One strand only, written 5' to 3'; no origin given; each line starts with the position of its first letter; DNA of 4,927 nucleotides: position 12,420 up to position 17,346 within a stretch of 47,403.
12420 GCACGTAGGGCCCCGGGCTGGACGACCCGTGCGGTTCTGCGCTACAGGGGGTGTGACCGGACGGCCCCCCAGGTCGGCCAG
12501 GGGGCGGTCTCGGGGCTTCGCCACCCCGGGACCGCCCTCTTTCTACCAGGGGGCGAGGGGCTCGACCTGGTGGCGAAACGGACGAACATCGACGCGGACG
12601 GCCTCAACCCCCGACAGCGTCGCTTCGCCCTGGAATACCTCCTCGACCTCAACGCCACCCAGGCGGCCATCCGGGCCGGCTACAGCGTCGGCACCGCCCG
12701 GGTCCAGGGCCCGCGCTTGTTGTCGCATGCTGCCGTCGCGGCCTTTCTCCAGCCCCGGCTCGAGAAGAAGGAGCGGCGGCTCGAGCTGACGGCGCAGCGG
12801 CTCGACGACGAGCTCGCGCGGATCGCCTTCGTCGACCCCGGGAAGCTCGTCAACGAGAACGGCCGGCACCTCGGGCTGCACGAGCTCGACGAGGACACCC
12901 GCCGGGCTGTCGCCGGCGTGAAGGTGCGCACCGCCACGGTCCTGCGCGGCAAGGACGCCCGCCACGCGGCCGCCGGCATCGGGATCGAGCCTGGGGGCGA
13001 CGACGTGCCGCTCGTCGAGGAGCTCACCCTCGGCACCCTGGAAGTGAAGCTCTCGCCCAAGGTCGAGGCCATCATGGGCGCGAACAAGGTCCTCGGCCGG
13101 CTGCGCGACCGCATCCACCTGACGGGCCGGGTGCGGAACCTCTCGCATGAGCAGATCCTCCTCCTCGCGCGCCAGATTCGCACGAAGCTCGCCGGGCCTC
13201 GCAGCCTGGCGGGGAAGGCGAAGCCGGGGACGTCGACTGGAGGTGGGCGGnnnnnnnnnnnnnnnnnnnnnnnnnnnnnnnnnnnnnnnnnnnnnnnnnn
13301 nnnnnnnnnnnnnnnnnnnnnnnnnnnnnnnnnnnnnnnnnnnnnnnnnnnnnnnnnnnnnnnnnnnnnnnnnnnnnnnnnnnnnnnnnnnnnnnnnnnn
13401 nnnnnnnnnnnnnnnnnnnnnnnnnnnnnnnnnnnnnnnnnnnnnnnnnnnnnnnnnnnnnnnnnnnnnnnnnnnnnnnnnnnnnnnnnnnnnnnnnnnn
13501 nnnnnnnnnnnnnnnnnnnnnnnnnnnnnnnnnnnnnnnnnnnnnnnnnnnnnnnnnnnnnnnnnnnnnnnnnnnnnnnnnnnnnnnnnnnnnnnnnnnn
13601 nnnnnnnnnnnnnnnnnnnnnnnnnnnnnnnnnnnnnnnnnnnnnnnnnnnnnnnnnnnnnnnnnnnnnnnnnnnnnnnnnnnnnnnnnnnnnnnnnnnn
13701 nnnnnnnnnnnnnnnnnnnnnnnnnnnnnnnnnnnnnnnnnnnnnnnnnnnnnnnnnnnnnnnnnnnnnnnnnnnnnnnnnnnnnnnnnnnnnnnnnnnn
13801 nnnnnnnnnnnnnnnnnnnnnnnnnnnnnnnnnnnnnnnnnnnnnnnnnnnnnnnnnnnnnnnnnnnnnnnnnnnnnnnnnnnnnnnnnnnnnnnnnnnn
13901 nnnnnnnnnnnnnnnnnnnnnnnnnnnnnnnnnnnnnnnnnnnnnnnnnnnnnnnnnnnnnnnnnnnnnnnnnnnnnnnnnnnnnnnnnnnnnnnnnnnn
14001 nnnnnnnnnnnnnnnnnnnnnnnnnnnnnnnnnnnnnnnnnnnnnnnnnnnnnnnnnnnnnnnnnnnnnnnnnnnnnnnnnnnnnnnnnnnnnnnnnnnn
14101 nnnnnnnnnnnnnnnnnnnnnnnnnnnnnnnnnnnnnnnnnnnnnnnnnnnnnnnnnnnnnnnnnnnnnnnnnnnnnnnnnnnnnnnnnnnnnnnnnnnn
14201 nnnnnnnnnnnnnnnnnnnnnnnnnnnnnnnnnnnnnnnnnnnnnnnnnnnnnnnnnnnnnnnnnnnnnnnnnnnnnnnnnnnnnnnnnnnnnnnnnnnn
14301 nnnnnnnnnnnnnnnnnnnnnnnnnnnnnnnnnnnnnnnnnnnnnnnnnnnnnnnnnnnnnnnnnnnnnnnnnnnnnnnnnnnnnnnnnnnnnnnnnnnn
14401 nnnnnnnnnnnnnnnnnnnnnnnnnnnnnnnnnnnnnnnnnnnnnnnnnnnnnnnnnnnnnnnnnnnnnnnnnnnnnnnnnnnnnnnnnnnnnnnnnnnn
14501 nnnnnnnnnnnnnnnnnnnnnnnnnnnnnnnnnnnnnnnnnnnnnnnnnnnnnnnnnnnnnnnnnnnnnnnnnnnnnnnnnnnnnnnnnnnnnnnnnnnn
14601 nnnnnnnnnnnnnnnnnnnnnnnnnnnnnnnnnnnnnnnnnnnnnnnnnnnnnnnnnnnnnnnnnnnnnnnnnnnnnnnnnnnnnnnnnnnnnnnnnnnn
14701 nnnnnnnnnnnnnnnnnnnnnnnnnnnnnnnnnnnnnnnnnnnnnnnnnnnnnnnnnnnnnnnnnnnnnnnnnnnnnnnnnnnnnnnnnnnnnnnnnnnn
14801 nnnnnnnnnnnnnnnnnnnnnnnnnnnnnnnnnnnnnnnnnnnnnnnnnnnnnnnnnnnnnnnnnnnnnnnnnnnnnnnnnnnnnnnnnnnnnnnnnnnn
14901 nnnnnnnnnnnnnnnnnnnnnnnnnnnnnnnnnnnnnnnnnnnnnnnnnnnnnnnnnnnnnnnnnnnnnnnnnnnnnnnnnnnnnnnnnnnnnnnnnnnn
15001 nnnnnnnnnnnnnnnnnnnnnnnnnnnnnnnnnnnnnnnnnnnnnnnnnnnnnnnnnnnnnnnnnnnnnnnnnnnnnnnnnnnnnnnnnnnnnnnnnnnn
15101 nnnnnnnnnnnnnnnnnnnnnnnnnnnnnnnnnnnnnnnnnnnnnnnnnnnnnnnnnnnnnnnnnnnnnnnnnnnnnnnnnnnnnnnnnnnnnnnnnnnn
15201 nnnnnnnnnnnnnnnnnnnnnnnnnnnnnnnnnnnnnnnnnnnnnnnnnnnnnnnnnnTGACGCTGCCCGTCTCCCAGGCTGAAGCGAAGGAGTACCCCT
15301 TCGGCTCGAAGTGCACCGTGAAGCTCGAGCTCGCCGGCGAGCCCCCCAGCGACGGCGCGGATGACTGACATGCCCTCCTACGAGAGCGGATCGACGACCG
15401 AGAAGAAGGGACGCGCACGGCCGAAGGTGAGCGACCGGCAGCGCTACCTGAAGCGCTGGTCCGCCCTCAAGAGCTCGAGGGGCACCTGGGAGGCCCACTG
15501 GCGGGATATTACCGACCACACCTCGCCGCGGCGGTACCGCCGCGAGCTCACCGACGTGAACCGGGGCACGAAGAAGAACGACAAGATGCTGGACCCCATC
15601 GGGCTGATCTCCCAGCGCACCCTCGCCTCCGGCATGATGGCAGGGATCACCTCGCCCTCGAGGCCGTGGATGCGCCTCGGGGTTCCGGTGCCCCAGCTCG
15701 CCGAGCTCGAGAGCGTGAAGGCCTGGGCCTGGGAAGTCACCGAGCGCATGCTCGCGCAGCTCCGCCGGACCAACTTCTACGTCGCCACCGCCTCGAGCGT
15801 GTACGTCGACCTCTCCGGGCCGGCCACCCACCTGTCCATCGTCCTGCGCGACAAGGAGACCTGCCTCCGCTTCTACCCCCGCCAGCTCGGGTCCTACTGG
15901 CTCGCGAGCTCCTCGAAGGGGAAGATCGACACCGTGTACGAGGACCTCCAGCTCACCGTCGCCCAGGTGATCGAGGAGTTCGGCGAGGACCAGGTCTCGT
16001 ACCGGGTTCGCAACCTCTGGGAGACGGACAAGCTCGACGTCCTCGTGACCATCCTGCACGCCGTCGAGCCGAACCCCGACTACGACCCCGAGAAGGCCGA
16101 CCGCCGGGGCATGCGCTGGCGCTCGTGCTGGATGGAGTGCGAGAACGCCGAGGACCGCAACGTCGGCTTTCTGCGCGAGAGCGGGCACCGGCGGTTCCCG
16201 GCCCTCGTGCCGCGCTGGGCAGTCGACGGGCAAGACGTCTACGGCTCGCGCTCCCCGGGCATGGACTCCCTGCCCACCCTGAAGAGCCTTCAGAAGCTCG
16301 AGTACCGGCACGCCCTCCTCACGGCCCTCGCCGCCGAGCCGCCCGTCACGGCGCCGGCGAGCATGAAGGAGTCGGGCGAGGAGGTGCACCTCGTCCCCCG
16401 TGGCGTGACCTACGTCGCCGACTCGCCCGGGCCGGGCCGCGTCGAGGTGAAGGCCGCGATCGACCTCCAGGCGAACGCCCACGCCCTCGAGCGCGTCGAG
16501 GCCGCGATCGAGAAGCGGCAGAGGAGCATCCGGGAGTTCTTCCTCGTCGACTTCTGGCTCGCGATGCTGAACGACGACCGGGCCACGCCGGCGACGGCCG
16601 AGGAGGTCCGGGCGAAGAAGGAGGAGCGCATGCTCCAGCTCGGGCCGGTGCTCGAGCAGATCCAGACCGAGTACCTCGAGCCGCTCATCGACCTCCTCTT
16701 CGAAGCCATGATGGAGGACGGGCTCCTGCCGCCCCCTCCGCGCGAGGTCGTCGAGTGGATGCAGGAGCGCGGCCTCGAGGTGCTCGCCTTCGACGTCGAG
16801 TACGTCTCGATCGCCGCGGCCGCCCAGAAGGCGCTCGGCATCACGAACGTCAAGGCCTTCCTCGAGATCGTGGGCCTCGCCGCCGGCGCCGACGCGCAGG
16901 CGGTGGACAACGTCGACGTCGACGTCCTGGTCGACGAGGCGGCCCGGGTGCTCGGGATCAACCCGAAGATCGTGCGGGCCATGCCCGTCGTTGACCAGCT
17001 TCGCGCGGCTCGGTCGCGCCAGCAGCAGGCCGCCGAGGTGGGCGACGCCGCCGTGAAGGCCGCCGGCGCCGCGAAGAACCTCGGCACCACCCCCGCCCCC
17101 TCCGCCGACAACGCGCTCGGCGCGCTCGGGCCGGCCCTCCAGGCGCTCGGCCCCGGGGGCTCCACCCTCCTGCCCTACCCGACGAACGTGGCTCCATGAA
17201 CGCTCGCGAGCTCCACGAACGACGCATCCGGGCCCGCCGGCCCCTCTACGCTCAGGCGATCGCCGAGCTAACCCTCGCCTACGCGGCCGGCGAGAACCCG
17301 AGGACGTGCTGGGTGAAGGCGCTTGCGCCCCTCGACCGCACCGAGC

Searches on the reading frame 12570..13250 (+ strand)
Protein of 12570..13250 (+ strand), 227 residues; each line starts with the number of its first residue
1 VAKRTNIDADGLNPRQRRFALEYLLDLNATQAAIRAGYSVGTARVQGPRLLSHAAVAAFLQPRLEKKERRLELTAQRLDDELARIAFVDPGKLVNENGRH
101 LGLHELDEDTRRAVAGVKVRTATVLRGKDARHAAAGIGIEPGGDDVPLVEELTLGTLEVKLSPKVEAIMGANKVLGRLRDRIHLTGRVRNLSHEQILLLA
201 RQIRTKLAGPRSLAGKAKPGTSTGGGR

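Call 62: search_protein_families(library=pfam, proteins=[window:12570-13250:+], max_evalue=0.01)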
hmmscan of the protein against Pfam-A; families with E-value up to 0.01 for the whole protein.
window:12570-13250:+ (227 aa): 1 family
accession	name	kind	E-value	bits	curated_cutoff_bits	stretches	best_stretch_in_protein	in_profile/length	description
PF03592.21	Terminase_2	-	1.9e-27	97.1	26.1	1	12-173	1-126/141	Terminase small subunit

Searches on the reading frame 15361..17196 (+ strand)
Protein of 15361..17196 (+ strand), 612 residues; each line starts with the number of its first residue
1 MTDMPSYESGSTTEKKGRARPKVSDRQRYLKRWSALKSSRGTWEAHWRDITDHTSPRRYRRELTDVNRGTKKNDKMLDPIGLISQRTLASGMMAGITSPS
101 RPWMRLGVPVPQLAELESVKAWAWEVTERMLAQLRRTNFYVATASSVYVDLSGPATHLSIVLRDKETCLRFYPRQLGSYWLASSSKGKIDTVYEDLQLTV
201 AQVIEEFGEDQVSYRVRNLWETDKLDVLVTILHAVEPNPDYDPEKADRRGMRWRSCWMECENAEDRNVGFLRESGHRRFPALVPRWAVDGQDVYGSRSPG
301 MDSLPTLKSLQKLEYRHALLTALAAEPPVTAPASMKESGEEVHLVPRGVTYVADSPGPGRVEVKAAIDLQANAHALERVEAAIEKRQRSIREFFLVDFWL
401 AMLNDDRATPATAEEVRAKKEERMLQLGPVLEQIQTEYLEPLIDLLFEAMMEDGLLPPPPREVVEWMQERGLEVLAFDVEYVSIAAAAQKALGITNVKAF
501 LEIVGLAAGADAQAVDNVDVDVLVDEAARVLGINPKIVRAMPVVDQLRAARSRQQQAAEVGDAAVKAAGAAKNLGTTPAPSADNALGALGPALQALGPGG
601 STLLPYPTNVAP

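Call 11: search_protein_families(library=phrogs, proteins=[window:15361-17196:+], max_evalue=0.001)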
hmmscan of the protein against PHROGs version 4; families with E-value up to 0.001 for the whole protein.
window:15361-17196:+ (612 aa): 4 families
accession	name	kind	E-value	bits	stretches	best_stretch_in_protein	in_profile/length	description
phrog_332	-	connector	9e-128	428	1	24-584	9-552/560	head-tail adaptor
phrog_21528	-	unknown function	2.2e-39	136.2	1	25-242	2-220/224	-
phrog_21643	-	unknown function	1.4e-30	107.4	1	374-577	60-251/268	-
phrog_449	-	connector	4.2e-24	85.9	1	27-576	6-513/520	head-tail adaptor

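Call 60: find_encoding_contigs(protein=window:15361-17196:+, flank=10000, max_places=1)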
Protein window:15361-17196:+ (612 aa): no gene with exactly this product is on record in the collection.
